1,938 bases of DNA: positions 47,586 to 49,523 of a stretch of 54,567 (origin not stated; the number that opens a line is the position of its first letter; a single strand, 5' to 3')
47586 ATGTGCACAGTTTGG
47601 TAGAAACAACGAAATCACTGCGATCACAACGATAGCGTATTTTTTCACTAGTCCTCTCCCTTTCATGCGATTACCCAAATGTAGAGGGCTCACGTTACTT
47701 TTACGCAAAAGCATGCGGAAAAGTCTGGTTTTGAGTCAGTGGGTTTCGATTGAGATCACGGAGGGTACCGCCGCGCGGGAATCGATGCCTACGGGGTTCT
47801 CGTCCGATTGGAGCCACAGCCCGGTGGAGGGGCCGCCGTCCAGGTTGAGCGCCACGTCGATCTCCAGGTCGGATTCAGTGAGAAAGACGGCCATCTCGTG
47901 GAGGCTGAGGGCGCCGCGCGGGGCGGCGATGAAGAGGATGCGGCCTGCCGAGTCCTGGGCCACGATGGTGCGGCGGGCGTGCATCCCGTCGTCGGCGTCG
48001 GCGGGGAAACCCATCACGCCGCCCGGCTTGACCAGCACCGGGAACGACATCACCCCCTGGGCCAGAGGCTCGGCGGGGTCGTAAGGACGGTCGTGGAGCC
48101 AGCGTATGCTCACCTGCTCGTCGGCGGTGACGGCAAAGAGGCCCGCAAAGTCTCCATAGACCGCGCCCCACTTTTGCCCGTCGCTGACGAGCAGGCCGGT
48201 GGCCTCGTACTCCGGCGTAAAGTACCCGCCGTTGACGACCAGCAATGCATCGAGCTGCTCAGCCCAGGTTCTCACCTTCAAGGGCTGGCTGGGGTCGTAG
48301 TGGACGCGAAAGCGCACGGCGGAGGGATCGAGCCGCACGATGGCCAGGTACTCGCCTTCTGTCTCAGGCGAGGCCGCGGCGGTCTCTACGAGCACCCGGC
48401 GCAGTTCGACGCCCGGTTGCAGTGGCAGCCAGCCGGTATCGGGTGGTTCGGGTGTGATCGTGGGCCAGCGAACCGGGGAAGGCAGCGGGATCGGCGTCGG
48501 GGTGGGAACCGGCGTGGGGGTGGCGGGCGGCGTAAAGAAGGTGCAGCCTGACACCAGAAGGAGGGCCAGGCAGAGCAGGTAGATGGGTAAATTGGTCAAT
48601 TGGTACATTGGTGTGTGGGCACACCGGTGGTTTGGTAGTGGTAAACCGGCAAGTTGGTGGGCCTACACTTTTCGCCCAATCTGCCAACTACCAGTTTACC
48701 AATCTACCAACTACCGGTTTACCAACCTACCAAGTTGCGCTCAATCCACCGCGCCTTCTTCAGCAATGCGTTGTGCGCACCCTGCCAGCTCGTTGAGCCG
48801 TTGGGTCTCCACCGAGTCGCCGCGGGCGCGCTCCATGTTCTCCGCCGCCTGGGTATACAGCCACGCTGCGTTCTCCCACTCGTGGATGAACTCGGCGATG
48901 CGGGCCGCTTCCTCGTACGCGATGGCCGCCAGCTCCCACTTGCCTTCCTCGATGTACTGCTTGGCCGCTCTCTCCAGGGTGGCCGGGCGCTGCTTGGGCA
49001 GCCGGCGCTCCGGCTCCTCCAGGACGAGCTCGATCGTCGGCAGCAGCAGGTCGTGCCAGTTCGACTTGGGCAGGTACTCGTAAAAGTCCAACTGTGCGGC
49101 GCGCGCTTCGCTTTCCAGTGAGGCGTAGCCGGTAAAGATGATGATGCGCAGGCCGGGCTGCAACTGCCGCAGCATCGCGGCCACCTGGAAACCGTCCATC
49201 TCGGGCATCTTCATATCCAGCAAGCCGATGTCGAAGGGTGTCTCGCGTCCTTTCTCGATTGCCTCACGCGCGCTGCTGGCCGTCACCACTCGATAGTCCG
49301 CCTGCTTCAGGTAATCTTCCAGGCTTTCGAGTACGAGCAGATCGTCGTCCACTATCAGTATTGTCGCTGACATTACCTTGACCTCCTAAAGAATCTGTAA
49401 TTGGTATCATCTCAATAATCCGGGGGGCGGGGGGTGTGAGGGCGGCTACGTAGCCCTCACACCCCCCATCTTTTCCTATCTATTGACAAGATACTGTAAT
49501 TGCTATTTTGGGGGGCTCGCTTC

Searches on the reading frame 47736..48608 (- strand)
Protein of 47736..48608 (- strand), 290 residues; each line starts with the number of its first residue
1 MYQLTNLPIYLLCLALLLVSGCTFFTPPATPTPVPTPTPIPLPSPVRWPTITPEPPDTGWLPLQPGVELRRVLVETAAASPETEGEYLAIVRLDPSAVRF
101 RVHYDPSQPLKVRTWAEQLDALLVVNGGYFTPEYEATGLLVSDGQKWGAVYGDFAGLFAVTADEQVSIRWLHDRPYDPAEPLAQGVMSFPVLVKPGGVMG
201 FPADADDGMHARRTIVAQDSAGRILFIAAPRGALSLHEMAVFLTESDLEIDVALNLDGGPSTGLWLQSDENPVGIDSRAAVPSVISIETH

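Call 22: search_protein_families(library=pfam, proteins=[window:47736-48608:-], max_evalue=0.01)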
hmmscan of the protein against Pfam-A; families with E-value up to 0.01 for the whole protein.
window:47736-48608:- (290 aa): 1 family
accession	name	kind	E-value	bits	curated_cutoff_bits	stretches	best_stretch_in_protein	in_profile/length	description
PF09992.14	NAGPA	-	8.5e-20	72.1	25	1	122-286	4-167/169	Phosphodiester glycosidase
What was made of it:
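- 47736..48608 (-): NAGPA-type phosphodiester glycosidase. Possibly associated with the cluster. PF09992 72 bits (call 22).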

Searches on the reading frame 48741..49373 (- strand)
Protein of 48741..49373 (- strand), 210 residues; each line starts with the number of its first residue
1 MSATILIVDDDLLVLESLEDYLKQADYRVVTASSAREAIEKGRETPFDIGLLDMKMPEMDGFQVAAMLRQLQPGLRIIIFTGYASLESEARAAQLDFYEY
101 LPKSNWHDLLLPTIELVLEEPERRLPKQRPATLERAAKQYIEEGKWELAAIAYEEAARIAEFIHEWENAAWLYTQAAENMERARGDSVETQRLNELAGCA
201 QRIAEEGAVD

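Call 22: search_protein_families(library=pfam, proteins=[window:48741-49373:-], max_evalue=0.01)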
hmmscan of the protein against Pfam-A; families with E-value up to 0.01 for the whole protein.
window:48741-49373:- (210 aa): 2 families
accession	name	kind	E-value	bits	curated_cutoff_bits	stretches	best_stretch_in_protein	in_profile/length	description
PF00072.30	Response_reg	-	2.9e-24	85.8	30.2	1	5-110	1-106/111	Response regulator receiver domain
PF14938.12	SNAP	-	0.0014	18.6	25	1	132-186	96-151/282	Soluble NSF attachment protein, SNAP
